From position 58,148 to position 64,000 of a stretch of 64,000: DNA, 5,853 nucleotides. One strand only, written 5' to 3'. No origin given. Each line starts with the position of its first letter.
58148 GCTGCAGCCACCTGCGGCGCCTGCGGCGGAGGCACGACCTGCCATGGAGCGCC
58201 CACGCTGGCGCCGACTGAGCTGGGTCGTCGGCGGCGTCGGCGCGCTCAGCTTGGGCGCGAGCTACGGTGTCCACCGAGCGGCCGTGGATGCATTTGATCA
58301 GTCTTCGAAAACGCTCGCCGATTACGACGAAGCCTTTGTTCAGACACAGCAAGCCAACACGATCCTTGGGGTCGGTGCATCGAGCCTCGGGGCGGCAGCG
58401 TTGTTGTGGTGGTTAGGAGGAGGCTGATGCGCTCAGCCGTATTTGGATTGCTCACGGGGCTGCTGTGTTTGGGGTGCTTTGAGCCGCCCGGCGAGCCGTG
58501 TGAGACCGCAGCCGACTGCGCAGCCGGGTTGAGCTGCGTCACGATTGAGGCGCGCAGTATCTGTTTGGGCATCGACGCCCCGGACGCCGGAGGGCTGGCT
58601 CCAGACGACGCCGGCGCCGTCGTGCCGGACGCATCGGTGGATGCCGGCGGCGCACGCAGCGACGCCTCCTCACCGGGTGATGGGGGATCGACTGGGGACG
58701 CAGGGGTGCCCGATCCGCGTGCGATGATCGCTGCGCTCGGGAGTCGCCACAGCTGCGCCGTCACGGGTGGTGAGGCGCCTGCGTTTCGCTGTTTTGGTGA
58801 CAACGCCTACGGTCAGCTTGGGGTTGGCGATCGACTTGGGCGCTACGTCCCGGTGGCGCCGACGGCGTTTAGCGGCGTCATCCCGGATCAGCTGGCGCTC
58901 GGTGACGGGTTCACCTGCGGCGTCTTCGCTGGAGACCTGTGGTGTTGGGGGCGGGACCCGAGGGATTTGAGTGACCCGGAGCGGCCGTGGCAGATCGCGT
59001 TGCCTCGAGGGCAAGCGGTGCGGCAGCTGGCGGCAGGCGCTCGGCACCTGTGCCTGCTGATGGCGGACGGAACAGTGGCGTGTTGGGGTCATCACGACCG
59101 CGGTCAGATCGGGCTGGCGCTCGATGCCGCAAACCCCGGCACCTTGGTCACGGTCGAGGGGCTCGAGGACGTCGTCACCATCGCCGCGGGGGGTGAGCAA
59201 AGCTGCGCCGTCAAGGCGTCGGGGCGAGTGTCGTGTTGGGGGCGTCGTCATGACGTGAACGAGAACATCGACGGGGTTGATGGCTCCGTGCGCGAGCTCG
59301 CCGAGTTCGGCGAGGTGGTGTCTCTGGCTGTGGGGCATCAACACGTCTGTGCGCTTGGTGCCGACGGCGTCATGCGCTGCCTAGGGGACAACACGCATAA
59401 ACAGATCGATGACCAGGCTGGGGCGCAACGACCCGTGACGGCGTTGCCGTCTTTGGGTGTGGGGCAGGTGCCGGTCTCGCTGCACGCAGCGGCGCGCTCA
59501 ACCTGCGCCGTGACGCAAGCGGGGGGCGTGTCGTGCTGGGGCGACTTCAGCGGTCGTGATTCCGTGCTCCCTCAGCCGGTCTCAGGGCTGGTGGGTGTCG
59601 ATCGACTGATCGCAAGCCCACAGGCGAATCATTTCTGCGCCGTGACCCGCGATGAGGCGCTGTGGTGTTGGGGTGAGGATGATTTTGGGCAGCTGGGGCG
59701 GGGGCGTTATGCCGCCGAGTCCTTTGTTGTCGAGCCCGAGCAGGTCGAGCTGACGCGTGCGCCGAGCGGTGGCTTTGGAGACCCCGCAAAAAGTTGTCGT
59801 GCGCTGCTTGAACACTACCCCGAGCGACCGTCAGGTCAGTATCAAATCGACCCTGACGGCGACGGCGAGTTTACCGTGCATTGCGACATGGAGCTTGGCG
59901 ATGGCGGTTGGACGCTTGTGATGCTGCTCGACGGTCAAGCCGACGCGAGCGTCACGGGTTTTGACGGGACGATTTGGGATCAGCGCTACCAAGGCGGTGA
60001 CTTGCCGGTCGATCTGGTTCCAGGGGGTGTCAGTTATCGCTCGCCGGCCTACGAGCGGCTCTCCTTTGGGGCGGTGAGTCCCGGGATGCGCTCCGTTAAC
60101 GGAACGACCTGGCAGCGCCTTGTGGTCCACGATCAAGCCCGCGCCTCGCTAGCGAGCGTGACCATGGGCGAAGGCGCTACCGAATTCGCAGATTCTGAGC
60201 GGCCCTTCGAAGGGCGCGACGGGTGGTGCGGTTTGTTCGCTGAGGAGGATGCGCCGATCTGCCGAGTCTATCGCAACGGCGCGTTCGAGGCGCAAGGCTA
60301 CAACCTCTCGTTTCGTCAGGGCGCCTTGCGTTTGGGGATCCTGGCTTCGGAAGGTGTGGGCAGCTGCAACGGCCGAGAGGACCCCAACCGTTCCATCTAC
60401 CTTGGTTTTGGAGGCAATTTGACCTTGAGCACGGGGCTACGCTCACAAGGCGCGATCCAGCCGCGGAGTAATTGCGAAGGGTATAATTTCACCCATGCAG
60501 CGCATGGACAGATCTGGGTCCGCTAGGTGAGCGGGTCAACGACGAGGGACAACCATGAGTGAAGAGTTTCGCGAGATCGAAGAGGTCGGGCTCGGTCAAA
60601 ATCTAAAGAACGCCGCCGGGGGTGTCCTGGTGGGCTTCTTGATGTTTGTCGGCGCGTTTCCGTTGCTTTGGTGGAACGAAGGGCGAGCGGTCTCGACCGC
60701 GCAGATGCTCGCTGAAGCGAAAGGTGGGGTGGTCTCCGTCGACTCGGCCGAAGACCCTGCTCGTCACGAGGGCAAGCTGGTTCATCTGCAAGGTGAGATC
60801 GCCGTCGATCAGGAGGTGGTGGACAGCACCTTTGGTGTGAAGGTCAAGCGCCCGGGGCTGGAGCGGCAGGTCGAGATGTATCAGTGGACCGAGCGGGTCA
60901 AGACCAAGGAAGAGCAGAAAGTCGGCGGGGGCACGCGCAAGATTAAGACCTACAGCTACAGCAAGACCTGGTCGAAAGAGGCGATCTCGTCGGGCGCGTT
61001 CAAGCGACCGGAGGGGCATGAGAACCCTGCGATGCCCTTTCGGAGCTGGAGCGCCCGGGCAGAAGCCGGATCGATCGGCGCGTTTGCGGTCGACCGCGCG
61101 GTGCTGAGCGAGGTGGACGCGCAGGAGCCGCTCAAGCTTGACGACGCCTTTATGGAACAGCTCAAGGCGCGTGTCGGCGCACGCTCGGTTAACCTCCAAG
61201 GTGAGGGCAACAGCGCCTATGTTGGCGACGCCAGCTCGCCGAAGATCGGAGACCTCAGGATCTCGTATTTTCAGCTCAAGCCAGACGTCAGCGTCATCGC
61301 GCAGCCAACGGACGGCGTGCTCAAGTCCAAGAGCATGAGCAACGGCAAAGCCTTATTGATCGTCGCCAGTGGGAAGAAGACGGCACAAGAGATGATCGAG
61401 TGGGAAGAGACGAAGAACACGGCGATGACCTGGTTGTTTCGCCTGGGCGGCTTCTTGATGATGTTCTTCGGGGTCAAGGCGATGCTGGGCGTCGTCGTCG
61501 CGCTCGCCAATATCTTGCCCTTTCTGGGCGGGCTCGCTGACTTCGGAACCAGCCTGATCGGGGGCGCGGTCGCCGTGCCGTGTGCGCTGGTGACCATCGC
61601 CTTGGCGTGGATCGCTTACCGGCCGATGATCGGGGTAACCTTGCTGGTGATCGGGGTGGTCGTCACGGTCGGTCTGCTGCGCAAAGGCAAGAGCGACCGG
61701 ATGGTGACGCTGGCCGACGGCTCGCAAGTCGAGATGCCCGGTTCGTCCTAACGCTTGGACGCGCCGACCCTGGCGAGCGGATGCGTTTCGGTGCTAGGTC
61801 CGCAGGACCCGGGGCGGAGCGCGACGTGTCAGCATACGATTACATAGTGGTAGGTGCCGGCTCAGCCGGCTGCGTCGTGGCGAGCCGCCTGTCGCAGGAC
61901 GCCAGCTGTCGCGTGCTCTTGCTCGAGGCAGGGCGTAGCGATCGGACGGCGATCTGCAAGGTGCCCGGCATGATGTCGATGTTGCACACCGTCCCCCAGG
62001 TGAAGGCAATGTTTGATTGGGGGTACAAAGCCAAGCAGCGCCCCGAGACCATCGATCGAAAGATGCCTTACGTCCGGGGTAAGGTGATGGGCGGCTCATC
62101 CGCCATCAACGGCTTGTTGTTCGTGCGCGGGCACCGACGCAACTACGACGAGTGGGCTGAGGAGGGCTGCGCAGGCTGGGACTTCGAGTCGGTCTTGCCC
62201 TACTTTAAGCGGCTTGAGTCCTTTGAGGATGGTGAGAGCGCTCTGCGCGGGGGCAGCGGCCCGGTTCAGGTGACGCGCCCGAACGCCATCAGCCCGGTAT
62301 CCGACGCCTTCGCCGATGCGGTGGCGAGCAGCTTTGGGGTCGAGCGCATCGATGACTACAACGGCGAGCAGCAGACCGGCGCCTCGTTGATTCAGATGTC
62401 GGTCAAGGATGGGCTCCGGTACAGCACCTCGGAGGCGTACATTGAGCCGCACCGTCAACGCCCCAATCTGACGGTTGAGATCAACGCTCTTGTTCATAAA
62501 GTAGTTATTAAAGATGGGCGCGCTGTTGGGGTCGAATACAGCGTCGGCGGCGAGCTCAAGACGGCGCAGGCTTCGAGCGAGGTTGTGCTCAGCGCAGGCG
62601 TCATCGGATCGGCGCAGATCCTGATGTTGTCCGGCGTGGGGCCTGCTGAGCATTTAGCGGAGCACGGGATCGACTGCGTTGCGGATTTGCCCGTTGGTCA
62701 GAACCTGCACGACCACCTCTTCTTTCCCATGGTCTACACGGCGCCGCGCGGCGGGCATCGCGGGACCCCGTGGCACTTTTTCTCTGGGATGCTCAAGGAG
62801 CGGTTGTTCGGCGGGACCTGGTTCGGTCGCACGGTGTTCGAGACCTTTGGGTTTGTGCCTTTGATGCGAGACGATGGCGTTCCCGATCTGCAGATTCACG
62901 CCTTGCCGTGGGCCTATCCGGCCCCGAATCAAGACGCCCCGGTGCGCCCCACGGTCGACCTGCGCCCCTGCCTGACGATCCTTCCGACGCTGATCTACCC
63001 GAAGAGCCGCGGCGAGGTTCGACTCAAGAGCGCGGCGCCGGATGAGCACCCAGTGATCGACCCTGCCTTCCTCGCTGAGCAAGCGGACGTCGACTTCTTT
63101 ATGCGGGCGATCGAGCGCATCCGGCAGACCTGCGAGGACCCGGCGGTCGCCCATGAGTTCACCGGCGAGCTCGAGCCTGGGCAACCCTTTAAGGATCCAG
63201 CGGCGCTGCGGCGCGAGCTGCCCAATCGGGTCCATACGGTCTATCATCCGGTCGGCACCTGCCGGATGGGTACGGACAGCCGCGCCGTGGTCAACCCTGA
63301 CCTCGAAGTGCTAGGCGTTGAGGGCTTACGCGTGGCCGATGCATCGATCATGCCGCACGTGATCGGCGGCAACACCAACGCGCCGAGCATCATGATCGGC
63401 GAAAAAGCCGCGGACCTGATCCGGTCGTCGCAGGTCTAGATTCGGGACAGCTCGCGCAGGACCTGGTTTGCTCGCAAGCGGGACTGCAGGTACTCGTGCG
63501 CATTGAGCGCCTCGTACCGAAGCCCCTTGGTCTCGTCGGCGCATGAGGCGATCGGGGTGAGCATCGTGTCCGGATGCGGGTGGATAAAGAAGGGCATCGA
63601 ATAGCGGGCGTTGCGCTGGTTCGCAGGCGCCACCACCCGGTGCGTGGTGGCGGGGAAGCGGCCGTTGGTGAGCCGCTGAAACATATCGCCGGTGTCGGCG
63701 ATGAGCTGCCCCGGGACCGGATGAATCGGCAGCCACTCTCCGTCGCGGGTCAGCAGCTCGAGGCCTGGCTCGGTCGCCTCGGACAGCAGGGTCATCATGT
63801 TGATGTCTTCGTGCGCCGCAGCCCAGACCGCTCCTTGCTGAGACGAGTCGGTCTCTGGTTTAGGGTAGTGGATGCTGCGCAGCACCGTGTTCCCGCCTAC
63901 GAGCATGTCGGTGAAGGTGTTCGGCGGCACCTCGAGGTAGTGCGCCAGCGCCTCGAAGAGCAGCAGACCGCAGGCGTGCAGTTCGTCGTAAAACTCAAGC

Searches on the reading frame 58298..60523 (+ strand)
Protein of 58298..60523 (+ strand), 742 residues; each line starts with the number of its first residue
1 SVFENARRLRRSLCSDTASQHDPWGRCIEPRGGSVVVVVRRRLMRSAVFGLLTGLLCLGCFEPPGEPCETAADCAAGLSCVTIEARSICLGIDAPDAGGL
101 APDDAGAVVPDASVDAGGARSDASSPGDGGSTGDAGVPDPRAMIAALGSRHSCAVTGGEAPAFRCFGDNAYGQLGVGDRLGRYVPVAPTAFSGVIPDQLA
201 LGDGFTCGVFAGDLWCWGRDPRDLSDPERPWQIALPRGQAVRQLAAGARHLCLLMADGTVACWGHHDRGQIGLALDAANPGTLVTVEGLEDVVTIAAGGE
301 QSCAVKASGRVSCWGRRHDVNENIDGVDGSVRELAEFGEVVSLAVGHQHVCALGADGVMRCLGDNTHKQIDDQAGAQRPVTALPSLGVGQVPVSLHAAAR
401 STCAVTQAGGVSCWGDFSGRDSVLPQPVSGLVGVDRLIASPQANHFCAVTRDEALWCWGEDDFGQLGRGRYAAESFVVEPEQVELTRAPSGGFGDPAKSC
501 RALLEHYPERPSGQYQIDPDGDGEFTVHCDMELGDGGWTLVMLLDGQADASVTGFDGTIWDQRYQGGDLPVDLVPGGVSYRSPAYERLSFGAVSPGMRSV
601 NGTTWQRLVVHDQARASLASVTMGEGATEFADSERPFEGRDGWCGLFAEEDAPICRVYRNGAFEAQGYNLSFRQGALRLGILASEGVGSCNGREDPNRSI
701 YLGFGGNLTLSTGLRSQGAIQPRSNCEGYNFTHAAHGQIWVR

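Call 52: search_protein_families(library=pfam, proteins=[window:58298-60523:+], max_evalue=0.001)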
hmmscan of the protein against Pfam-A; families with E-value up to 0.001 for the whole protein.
window:58298-60523:+ (742 aa): 5 families
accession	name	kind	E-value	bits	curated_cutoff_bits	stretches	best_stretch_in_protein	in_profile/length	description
PF25390.1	WD40_RLD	-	1.6e-60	205.8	150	3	237-485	87-347/363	RCC1-like domain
PF13540.12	RCC1_2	-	2.9e-30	103.7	22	3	241-270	1-30/30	Regulator of chromosome condensation (RCC1) repeat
PF00415.24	RCC1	-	1.9e-18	67.2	21.7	1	257-305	1-50/50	Regulator of chromosome condensation (RCC1) repeat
PF01410.23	COLFI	-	8.3e-06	25.7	26.2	1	481-534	14-70/233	Fibrillar collagen C-terminal domain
PF00147.23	Fibrinogen_C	-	0.00092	19.5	22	0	509-549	13-55/221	Fibrinogen beta and gamma chains, C-terminal globular domain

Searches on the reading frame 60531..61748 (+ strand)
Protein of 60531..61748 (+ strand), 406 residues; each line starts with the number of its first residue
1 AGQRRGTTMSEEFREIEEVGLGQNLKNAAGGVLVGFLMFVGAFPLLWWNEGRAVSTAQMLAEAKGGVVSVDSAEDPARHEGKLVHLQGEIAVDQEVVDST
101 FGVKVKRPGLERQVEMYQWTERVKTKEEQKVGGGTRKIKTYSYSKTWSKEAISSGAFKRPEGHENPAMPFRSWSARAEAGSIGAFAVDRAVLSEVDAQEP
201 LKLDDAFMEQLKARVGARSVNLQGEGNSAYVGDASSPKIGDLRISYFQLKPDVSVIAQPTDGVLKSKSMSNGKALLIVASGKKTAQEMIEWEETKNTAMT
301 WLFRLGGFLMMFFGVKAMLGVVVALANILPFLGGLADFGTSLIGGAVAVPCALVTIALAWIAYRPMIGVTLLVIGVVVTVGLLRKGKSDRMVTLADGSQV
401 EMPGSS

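Call 52: search_protein_families(library=pfam, proteins=[window:60531-61748:+], max_evalue=0.001)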
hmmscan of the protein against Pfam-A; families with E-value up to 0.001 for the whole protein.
window:60531-61748:+ (406 aa): 1 family
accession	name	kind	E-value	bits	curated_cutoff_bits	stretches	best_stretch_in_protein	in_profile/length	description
PF07787.17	TMEM43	-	1e-63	215.5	23.3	1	116-365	1-250/250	Transmembrane protein 43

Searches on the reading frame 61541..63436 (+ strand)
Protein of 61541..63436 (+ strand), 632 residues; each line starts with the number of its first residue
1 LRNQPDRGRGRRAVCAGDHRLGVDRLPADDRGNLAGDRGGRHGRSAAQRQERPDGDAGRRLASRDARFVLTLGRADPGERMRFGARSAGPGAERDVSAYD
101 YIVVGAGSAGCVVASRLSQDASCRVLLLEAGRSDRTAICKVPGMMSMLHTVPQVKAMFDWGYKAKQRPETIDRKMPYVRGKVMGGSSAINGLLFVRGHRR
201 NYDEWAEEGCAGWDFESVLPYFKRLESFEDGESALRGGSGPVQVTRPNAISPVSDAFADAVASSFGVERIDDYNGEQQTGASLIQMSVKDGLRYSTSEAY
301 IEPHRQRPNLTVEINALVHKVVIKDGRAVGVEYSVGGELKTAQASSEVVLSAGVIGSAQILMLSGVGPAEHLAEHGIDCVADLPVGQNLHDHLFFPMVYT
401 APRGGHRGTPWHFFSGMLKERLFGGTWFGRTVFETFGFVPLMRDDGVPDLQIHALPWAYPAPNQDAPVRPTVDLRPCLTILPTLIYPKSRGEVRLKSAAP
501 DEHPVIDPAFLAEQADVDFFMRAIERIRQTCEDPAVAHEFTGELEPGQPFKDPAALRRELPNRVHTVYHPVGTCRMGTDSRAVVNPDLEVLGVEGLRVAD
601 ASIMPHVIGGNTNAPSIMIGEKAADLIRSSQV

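Call 52: search_protein_families(library=pfam, proteins=[window:61541-63436:+], max_evalue=0.001)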
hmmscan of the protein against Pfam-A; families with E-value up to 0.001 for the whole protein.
window:61541-63436:+ (632 aa): 4 families
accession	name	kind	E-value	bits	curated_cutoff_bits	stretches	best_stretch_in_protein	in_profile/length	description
PF00732.25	GMC_oxred_N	-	3.6e-46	158.1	23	1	99-393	1-217/218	GMC oxidoreductase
PF05199.19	GMC_oxred_C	-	1.5e-34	120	24.6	1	487-620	1-139/139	GMC oxidoreductase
PF00890.30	FAD_binding_2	-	1.1e-05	25.3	20.4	0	100-153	1-53/414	FAD binding domain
PF13450.12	NAD_binding_8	-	0.00017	22.2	21.9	1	103-131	1-28/68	NAD(P)-binding Rossmann-like domain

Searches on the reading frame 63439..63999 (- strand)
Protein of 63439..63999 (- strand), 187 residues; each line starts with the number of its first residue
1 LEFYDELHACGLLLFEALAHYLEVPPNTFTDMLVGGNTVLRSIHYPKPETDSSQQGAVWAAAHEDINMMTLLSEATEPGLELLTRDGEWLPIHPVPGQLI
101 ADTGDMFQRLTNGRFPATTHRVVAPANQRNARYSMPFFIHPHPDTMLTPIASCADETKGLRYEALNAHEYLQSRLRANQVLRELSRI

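Call 52: search_protein_families(library=pfam, proteins=[window:63439-63999:-], max_evalue=0.001)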
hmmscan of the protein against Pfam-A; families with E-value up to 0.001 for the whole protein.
window:63439-63999:- (187 aa): 1 family
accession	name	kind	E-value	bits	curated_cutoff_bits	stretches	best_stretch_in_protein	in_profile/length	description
PF03171.26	2OG-FeII_Oxy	-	1.4e-20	74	23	1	39-141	4-101/101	2OG-Fe(II) oxygenase superfamily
